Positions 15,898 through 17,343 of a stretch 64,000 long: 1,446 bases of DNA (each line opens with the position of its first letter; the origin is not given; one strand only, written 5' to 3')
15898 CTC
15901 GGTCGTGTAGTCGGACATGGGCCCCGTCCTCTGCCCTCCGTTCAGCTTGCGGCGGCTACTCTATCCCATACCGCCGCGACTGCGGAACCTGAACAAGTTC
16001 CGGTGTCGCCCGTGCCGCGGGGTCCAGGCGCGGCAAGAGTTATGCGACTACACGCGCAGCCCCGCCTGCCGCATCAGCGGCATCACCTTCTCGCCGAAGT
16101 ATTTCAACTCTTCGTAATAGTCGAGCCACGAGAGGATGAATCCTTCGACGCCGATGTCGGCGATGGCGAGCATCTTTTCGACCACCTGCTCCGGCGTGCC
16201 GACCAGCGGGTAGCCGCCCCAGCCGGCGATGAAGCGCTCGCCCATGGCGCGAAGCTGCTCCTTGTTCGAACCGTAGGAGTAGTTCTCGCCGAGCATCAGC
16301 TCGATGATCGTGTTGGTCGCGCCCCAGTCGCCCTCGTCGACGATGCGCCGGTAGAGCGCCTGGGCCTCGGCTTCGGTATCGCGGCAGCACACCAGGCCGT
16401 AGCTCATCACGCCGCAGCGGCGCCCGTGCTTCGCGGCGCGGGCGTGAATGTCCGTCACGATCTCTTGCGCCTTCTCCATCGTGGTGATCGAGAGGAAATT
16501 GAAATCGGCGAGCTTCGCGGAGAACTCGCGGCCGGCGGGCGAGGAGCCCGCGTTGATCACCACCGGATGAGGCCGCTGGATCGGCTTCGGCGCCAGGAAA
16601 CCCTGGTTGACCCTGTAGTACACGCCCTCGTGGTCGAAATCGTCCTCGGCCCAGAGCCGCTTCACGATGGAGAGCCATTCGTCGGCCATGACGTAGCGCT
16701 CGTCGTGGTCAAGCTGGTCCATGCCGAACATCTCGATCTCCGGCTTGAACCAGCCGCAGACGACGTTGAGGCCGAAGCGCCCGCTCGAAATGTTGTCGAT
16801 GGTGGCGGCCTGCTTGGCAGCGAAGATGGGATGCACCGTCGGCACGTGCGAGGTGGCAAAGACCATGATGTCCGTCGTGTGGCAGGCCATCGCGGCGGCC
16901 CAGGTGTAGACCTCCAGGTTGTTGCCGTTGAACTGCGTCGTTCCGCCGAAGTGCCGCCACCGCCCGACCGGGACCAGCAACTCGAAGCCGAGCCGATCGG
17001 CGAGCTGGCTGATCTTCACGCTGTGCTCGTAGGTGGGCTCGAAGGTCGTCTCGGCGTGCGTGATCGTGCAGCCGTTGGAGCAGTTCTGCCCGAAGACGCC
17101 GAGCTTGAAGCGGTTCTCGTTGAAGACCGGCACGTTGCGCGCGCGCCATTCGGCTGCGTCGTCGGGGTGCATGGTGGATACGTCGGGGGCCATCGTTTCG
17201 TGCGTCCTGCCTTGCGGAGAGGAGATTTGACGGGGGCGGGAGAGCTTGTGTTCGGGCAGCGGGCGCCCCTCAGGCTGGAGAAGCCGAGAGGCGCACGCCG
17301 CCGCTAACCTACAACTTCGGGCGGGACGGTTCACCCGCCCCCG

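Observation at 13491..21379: Candidate novel aromatic catabolic system: hydroquinone dioxygenase + LLM monooxygenase divergent from a CoA-ligase / Ltp2-DUF35 aldolase / crotonase arm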

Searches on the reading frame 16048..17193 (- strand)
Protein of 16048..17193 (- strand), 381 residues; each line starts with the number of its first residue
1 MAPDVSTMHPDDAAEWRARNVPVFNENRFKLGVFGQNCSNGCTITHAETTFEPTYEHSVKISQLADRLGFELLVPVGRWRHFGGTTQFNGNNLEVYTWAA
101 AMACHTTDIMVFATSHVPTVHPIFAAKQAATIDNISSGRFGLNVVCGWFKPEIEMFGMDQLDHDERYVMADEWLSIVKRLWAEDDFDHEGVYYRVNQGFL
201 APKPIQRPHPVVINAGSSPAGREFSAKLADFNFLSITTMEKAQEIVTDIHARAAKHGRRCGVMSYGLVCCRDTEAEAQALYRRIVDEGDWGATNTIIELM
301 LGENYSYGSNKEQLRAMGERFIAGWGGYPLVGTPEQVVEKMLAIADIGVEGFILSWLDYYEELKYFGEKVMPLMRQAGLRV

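Call 5: search_protein_families(library=ncbifam, proteins=[window:16048-17157:-], max_evalue=0.01)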
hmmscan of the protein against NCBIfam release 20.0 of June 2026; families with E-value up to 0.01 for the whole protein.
window:16048-17157:- (369 aa): 27 families (the best 25 are shown)
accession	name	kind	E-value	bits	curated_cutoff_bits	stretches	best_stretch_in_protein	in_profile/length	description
TIGR04021.1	LLM_DMSO2_sfnG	equivalog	2.4e-67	227.8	382.95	1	24-364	8-347/350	dimethylsulfone monooxygenase SfnG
TIGR03612.1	RutA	equivalog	2.9e-54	184.9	498.3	1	18-363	2-350/355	pyrimidine utilization protein A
TIGR03860.1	FMN_nitrolo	subfamily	8.1e-48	163.3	279.7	2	77-277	67-291/422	NtaA/DmoA family FMN-dependent monooxygenase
TIGR03565.1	alk_sulf_monoox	equivalog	9.4e-38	130.1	518.2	1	36-362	19-346/346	FMNH2-dependent alkanesulfonate monooxygenase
NF001939.1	PRK00719.1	subfamily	2.3e-36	125.4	510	1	40-364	23-348/373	alkanesulfonate monooxygenase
TIGR03619.1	F420_Rv2161c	subfamily_domain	2.7e-32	112.3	166.9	1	65-286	29-246/247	TIGR03619 family F420-dependent LLM class oxidoreductase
TIGR03560.1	F420_Rv1855c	subfamily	5.7e-30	104.8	231.4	1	40-250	9-221/227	TIGR03560 family F420-dependent LLM class oxidoreductase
TIGR03571.1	lucif_BA3436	subfamily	8e-18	64.7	303.9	1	11-251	5-235/304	TIGR03571 family LLM class oxidoreductase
TIGR04020.1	seco_metab_LLM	subfamily_domain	4.1e-17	62.3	244.45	1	40-238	15-205/341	MupA/Atu3671 family FMN-dependent luciferase-like monooxygenase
TIGR03557.1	F420_G6P_family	subfamily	5.3e-16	58.6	210.4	1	47-267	16-225/316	TIGR03557 family F420-dependent LLM class oxidoreductase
TIGR03621.1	F420_MSMEG_2516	subfamily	1e-11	44.5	213.15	1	87-283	48-233/295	TIGR03621 family F420-dependent LLM class oxidoreductase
TIGR04036.1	LLM_CE1758_fam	subfamily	4.1e-11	42.3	479.1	1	43-246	27-225/355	CE1758 family FMN-dependent luciferase-like monooxygenase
NF002619.0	PRK02271.1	equivalog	4.7e-11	42.6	276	1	79-342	38-305/329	5,10-methylenetetrahydromethanopterin reductase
TIGR03564.1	F420_MSMEG_4879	subfamily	1.3e-09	38.1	234.25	1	82-259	25-200/265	TIGR03564 family F420-dependent LLM class oxidoreductase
TIGR03555.1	F420_mer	equivalog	1.3e-09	37.9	348.7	1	79-338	36-300/325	5,10-methylenetetrahydromethanopterin reductase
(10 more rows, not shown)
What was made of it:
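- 16048..17193 (-): FMN-dependent luciferase-like monooxygenase of an uncharacterised subfamily near SfnG, RutA and SsuD. SfnG model 228 bits against a cut-off of 383; RutA 185 against 498 (call 5).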

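Call 24: search_solved_structures(query=window:16048-17193:-, max_evalue=1e-10)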
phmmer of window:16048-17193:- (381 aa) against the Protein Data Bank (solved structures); distinct sequences matched with E-value up to 1e-10: 24.
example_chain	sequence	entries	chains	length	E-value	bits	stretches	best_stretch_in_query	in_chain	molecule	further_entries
8t0u_A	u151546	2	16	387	2.6e-53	184.4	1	21-377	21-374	FMNH(2)-dependent dimethylsulfone monooxygenase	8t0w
3rao_A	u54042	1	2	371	3.2e-46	161.1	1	49-375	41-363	Putative Luciferase-like Monooxygenase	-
5wan_A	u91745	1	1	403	3.8e-44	154.3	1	28-375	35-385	Pyrimidine monooxygenase RutA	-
6sgl_AAA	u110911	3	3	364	7.6e-44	153.3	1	29-375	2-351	Pyrimidine monooxygenase RutA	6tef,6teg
6sgg_AAA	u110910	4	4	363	1e-43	152.9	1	30-375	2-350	Pyrimidine monooxygenase RutA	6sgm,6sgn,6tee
8vw6_A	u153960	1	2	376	8e-37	130.2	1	52-374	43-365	Alkanesulfonate monooxygenase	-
7e36_B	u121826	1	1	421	1.7e-28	102.8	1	92-283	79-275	FMN-dependent oxidoreductase (Nitrilotriacetate monooxygenase family)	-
7jv3_A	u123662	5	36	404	1.9e-28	102.6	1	96-376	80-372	Alkanesulfonate monooxygenase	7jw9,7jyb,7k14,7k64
6ak1_A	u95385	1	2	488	7.6e-25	90.7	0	100-189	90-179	Dimethyl-sulfide monooxygenase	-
1m41_A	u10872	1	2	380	4.1e-24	88.3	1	60-375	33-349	FMNH2-dependent alkanesulfonate monooxygenase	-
1nqk_A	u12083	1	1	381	4.1e-24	88.3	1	60-375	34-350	Alkanesulfonate monooxygenase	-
7oh2_A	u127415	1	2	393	5.4e-22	81.3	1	51-378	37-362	Alkanesulfonate monooxygenase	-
5w48_A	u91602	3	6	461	2.8e-21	79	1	96-286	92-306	Riboflavin Lyase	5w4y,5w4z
3b9n_A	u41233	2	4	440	5.2e-21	78.1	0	100-188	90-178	Alkane monooxygenase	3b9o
7bip_A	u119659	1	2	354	2.3e-20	76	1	43-246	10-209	Luciferase-like monooxygenase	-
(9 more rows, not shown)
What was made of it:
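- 16048..17193 (-): PDB 8T0U 2.6e-53 (call 24).
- Closest known: SfnG. Same: Same fold and subgroup, with alignment over nearly the full length (calls 5, 24).
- The LLM's nearest characterised relatives cleave C-S or C-N bonds: SfnG, SsuD and RutA (calls 5, 24).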

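Call 31: find_homologous_proteins(query=window:16048-17193:-)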
Query window:16048-17193:- (381 aa): 4978 proteins with E <= 0.001 among 7050 candidates; the best 120 are listed.
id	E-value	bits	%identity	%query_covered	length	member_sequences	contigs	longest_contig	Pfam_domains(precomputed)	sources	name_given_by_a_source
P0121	4.6e-260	880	98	100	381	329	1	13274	PF00296.27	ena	-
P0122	4.5e-228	775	87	97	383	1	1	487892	PF00296.27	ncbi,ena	-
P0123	1.0e-226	770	84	100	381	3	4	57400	PF00296.27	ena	-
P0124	4.6e-220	748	81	99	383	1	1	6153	PF00296.27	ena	-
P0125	1.2e-214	731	79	99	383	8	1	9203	PF00296.27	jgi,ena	jgi:alkanesulfonate monooxygenase SsuD/methylene tetrahydromethanopterin reductase-like flavin-depen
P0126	3.7e-214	729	78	99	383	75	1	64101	PF00296.27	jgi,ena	-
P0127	1.0e-212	724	79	98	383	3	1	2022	PF00296.27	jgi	jgi:alkanesulfonate monooxygenase SsuD/methylene tetrahydromethanopterin reductase-like flavin-depen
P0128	5.5e-210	715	78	98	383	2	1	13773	PF00296.27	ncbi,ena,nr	ncbi:MAG: LLM class flavin-dependent oxidoreductase [Alphaproteobacteria bacterium]|nr:LLM class fla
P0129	6.3e-207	705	77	98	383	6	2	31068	PF00296.27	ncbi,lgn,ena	-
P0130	4.8e-205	699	74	99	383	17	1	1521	PF00296.27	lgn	-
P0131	7.6e-204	695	75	98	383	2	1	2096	PF00296.27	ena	-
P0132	1.1e-199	681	74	98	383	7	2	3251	PF00296.27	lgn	-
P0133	2.3e-199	680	75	95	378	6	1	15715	PF00296.27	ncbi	-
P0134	1.1e-197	675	75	95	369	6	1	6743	PF00296.27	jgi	-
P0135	4.2e-197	673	73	97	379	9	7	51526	PF00296.27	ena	-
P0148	1.3e-191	655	72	98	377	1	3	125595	PF00296.27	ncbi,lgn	ncbi:MAG: LLM class flavin-dependent oxidoreductase [Gammaproteobacteria bacterium]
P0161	1.7e-189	648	72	98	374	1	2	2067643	PF00296.27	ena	-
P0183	3.9e-186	637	69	98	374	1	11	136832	PF00296.27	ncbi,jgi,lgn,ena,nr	ncbi:MAG: LLM class flavin-dependent oxidoreductase [Gammaproteobacteria bacterium]|nr:LLM class fla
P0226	8.0e-181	619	66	100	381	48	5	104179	PF00296.27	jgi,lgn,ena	jgi:dimethylsulfone monooxygenase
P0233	2.6e-178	611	65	99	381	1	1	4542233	PF00296.27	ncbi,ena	-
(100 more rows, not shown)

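Call 32: find_encoding_contigs(protein=P0122, flank=9000, max_places=1)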
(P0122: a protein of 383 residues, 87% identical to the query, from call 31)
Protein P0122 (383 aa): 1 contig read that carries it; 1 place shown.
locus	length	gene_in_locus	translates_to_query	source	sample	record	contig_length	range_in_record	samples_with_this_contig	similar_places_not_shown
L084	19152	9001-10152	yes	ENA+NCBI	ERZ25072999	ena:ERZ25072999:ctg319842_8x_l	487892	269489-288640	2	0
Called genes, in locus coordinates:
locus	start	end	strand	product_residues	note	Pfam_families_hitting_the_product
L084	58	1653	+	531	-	PF00496:SBP_bac_5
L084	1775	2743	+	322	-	PF19300:BPD_transp_1_N, PF00528:BPD_transp_1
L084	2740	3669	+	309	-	PF12911:OppC_N, PF00528:BPD_transp_1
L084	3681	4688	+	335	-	PF00005:ABC_tran, PF13304:AAA_21 (weak), PF08352:oligo_HPY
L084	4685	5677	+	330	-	PF00005:ABC_tran, PF08352:oligo_HPY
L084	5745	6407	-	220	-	PF01470:Peptidase_C15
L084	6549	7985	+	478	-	PF01425:Amidase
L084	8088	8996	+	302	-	PF01522:Polysacc_deac_1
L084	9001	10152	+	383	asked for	PF00296:Bac_luciferase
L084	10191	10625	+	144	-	PF02675:AdoMet_dc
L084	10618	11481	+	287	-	PF17284:Spermine_synt_N, PF01564:Spermine_synth, PF08242:Methyltransf_12 (weak), PF13649:Methyltransf_25 (weak)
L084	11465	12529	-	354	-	PF02653:BPD_transp_2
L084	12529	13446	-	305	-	PF02653:BPD_transp_2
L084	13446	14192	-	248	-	PF00005:ABC_tran, PF13304:AAA_21 (faint)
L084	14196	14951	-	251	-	PF00005:ABC_tran, PF13304:AAA_21 (faint), PF12399:BCA_ABC_TP_C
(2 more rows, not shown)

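Call 33: find_encoding_contigs(protein=P0123, flank=9000, max_places=2)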
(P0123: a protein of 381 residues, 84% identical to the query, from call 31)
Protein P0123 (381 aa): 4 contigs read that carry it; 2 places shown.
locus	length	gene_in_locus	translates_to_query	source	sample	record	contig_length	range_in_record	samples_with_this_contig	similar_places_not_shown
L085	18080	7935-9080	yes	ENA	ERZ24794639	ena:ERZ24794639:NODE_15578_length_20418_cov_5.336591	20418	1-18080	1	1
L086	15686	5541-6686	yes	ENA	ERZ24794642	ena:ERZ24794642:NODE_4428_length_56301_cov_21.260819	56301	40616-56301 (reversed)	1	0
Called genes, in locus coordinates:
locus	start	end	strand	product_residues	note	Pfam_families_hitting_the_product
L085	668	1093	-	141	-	PF12893:Lumazine_bd_2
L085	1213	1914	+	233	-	-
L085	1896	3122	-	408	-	PF01471:PG_binding_1 (faint)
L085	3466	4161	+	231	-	PF02586:SRAP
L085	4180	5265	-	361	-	-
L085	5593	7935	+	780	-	PF01315:Ald_Xan_dh_C, PF02738:MoCoBD_1, PF20256:MoCoBD_2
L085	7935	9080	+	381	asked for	PF00296:Bac_luciferase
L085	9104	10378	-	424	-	PF00270:DEAD, PF04851:ResIII, PF00271:Helicase_C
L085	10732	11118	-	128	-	-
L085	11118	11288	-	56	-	-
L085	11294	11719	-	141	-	PF07486:Hydrolase_2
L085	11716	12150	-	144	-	PF00486:Trans_reg_C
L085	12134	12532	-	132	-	-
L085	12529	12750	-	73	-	-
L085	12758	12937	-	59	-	-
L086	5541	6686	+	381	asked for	PF00296:Bac_luciferase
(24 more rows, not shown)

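Call 34: find_encoding_contigs(protein=P0126, flank=9000, max_places=1)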
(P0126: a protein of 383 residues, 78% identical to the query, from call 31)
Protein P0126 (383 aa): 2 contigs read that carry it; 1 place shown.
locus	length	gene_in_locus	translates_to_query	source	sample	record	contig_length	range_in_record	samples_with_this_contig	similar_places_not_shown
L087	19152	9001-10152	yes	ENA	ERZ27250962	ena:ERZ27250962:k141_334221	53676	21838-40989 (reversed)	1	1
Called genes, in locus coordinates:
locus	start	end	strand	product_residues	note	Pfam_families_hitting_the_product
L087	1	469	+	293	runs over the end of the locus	PF02653:BPD_transp_2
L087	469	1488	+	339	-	PF02653:BPD_transp_2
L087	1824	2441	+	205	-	PF00857:Isochorismatase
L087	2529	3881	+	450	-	PF28239:Npun_R2479, PF22922:GAF_NLP, PF13185:GAF_2 (weak)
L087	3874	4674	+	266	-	PF28239:Npun_R2479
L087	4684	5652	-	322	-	PF00389:2-Hacid_dh, PF02826:2-Hacid_dh_C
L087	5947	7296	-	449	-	PF00089:Trypsin, PF13365:Trypsin_2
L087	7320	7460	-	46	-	-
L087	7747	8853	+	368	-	PF00561:Abhydrolase_1, PF10230:LIDHydrolase (weak), PF12146:Hydrolase_4, PF12697:Abhydrolase_6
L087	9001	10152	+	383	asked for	PF00296:Bac_luciferase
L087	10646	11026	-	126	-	PF00903:Glyoxalase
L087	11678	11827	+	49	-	-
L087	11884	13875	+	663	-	PF00676:E1_dh, PF13292:DXP_synthase_N (weak), PF02775:TPP_enzyme_C (weak), PF02779:Transket_pyr, PF02780:Transketolase_C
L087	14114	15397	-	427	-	PF10087:DUF2325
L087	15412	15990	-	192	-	PF00578:AhpC-TSA, PF08534:Redoxin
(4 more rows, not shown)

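Call 48: find_encoding_contigs(protein=P0148, flank=7000, max_places=1)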
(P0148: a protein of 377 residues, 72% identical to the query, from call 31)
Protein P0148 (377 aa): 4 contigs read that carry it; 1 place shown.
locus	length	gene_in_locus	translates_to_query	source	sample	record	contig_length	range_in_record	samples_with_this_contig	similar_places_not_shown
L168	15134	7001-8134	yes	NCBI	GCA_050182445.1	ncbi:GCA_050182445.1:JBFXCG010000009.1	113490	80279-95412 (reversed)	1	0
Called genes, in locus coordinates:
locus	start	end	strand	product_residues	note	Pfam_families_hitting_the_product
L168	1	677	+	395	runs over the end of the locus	PF00108:Thiolase_N, PF00109:ketoacyl-synt (weak), PF02803:Thiolase_C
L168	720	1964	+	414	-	-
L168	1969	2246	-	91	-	PF11948:DUF3465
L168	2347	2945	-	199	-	PF00561:Abhydrolase_1, PF12697:Abhydrolase_6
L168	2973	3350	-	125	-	-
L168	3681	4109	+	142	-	-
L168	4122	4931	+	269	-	PF00561:Abhydrolase_1, PF12146:Hydrolase_4, PF12697:Abhydrolase_6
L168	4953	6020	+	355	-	PF00296:Bac_luciferase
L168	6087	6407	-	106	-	PF02426:MIase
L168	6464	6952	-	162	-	PF06094:GGACT, PF13772:AIG2_2 (weak)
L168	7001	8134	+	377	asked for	PF00296:Bac_luciferase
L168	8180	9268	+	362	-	PF04955:HupE_UreJ (weak), PF13795:HupE_UreJ_2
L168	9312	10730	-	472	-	PF00171:Aldedh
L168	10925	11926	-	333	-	PF00027:cNMP_binding, PF00990:GGDEF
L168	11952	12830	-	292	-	-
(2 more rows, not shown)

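Call 49: find_encoding_contigs(protein=P0161, flank=7000, max_places=1)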
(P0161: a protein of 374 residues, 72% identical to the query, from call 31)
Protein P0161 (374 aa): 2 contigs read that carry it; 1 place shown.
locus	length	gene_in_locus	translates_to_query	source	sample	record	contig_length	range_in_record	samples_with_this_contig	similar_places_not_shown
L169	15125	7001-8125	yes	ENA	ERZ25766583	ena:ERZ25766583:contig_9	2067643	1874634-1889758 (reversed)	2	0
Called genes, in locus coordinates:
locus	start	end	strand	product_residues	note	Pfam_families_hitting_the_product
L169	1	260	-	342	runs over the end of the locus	PF01575:MaoC_dehydratas (faint)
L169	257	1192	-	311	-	PF04199:Cyclase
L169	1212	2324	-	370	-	PF02515:CoA_transf_3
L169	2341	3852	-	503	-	PF00171:Aldedh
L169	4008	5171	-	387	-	PF02771:Acyl-CoA_dh_N, PF02770:Acyl-CoA_dh_M, PF00441:Acyl-CoA_dh_1, PF08028:Acyl-CoA_dh_2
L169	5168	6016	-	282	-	PF00561:Abhydrolase_1, PF12146:Hydrolase_4 (faint), PF12697:Abhydrolase_6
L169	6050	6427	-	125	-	-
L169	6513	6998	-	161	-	PF13772:AIG2_2 (weak)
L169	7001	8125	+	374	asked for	PF00296:Bac_luciferase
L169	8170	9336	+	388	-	PF02771:Acyl-CoA_dh_N, PF02770:Acyl-CoA_dh_M, PF00441:Acyl-CoA_dh_1, PF22924:ACOX_C_alpha1 (faint), PF08028:Acyl-CoA_dh_2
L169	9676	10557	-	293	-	PF02798:GST_N (weak)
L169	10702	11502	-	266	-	PF13276:HTH_21, PF00665:rve, PF13610:DDE_Tnp_IS240, PF13683:rve_3, PF13333:rve_2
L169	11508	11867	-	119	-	PF01527:HTH_Tnp_1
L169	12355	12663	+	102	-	PF01527:HTH_Tnp_1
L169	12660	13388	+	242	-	PF13276:HTH_21, PF00665:rve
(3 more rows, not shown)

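Call 50: find_encoding_contigs(protein=P0233, flank=7000, max_places=1)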
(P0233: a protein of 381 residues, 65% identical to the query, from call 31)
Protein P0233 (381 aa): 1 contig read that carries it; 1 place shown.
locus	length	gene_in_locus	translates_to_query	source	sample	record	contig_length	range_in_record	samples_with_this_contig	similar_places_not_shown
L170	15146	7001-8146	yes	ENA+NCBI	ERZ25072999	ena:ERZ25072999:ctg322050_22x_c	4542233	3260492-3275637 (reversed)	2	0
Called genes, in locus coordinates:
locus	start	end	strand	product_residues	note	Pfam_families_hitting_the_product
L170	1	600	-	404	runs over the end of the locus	PF00296:Bac_luciferase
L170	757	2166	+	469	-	PF00743:FMO-like, PF01266:DAO (faint), PF01593:Amino_oxidase (faint), PF07992:Pyr_redox_2, PF13450:NAD_binding_8, PF13738:Pyr_redox_3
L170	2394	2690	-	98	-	-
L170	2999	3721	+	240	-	-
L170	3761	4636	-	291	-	PF00753:Lactamase_B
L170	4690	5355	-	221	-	PF00378:ECH_1, PF16113:ECH_2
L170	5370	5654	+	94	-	PF06794:UPF0270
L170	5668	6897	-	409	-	PF02515:CoA_transf_3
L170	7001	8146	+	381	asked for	PF00296:Bac_luciferase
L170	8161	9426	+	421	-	PF00296:Bac_luciferase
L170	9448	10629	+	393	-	PF02771:Acyl-CoA_dh_N (weak), PF08028:Acyl-CoA_dh_2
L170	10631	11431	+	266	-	PF00561:Abhydrolase_1, PF12146:Hydrolase_4, PF12697:Abhydrolase_6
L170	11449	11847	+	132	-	PF12893:Lumazine_bd_2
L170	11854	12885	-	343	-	PF00248:Aldo_ket_red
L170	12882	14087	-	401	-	PF00108:Thiolase_N, PF00109:ketoacyl-synt (faint), PF02803:Thiolase_C, PF22691:Thiolase_C_1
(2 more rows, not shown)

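Call 52: search_dna_similar(query=window:16048-17193:-, collection=plasmids, mode=protein, max_rows=25, max_evalue=1e-60)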
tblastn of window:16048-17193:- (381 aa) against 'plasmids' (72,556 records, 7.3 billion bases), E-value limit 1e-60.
Records with a match: 72; places in all: 77; records where one place covers at least 80% of the query: 72.
Best place of each record, by identity: <60% 72.
By first word of the organism name: Rhizobium 57; Sinorhizobium 3; Peribacillus 3; Caballeronia 2; Variovorax 1; Agrobacterium 1; Novosphingobium 1; Sphingobium 1; Neorhizobium 1; Burkholderia 1; and 1 more.
By predicted mobility (MOB-suite, as given by PLSDB): conjugative 49; non-mobilizable 21; mobilizable 2.
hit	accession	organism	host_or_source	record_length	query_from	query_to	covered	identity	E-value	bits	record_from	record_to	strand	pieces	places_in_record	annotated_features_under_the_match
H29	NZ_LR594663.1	Variovorax sp. RA8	Riverbed sediment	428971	22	380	94%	48.9%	2e-111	364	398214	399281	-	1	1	LLM class flavin-dependent oxidoreductase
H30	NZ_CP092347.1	Rhizobium sp. C104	Cell culture,nodule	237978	15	380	96%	47.6%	3e-111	364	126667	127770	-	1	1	LLM class flavin-dependent oxidoreductase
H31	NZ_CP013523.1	Rhizobium phaseoli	Phaseolus vulgaris,Whole ...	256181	15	380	96%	47.6%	3e-111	364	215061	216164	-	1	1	LLM class flavin-dependent oxidoreductase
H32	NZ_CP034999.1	Rhizobium acidisoli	Phaseolus vulgaris,root nodule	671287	15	380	96%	47.6%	6e-111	363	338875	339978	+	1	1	LLM class flavin-dependent oxidoreductase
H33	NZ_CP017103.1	Rhizobium gallicum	Phaseolus vulgaris,Whole ...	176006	15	380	96%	47.6%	7e-111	363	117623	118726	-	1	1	LLM class flavin-dependent oxidoreductase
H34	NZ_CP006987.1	Rhizobium etli bv. mimosae str. IE4771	Phaseolus vulgaris,whole organism,nodule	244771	15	380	96%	47.6%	7e-111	363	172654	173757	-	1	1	LLM class flavin-dependent oxidoreductase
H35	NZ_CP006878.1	Rhizobium gallicum bv. gallicum R602sp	Phaseolus vulgaris,whole ...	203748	15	380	96%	47.6%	7e-111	363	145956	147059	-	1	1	LLM class flavin-dependent oxidoreductase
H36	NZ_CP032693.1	Rhizobium sp. CCGE532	Phaseolus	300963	15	380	96%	47.6%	8e-111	363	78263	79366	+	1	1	LLM class flavin-dependent oxidoreductase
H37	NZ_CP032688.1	Rhizobium sp. CCGE531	Phaseolus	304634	15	380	96%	47.6%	8e-111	363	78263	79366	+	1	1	LLM class flavin-dependent oxidoreductase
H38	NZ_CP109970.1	Agrobacterium salinitolerans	-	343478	15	380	96%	47.6%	1e-110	362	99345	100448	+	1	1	LLM class flavin-dependent oxidoreductase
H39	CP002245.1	Sinorhizobium fredii GR64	Phaseolus vulgaris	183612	15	380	96%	47.3%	2e-110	362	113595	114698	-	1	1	monooxygenase protein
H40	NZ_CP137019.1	Sinorhizobium fredii GR64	Phaseolus vulgaris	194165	15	380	96%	47.3%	2e-110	362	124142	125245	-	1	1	LLM class flavin-dependent oxidoreductase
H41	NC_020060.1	Rhizobium tropici CIAT 899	Phaseolus vulgaris root nodule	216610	15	380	96%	47.3%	2e-110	362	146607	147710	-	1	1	LLM class flavin-dependent oxidoreductase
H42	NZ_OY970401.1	Peribacillus frigoritolerans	-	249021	16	381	96%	46.7%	1e-107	353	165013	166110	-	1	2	LLM class flavin-dependent oxidoreductase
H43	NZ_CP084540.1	Peribacillus frigoritolerans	snow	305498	16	381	96%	46.7%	1e-107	353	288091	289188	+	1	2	LLM class flavin-dependent oxidoreductase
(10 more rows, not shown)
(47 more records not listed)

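Call 70: find_encoding_contigs(protein=P0129, flank=6000, max_places=1)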
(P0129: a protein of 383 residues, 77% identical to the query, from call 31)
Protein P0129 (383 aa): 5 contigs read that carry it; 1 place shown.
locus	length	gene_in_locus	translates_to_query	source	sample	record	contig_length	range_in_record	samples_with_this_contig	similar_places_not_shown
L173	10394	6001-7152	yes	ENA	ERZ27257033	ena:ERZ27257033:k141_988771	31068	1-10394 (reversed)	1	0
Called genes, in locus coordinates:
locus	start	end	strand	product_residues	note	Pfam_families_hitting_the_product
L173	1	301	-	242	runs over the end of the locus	PF00005:ABC_tran, PF13304:AAA_21 (faint)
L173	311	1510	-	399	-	PF13433:Peripla_BP_5 (faint), PF13458:Peripla_BP_6, PF01094:ANF_receptor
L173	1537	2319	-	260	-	PF13476:AAA_23 (faint), PF00005:ABC_tran, PF13304:AAA_21 (faint), PF12399:BCA_ABC_TP_C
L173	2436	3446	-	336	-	PF14226:DIOX_N, PF03171:2OG-FeII_Oxy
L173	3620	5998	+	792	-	PF01315:Ald_Xan_dh_C, PF02738:MoCoBD_1, PF20256:MoCoBD_2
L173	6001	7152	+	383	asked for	PF00296:Bac_luciferase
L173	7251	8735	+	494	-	-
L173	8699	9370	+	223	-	-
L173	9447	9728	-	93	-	-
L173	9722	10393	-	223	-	?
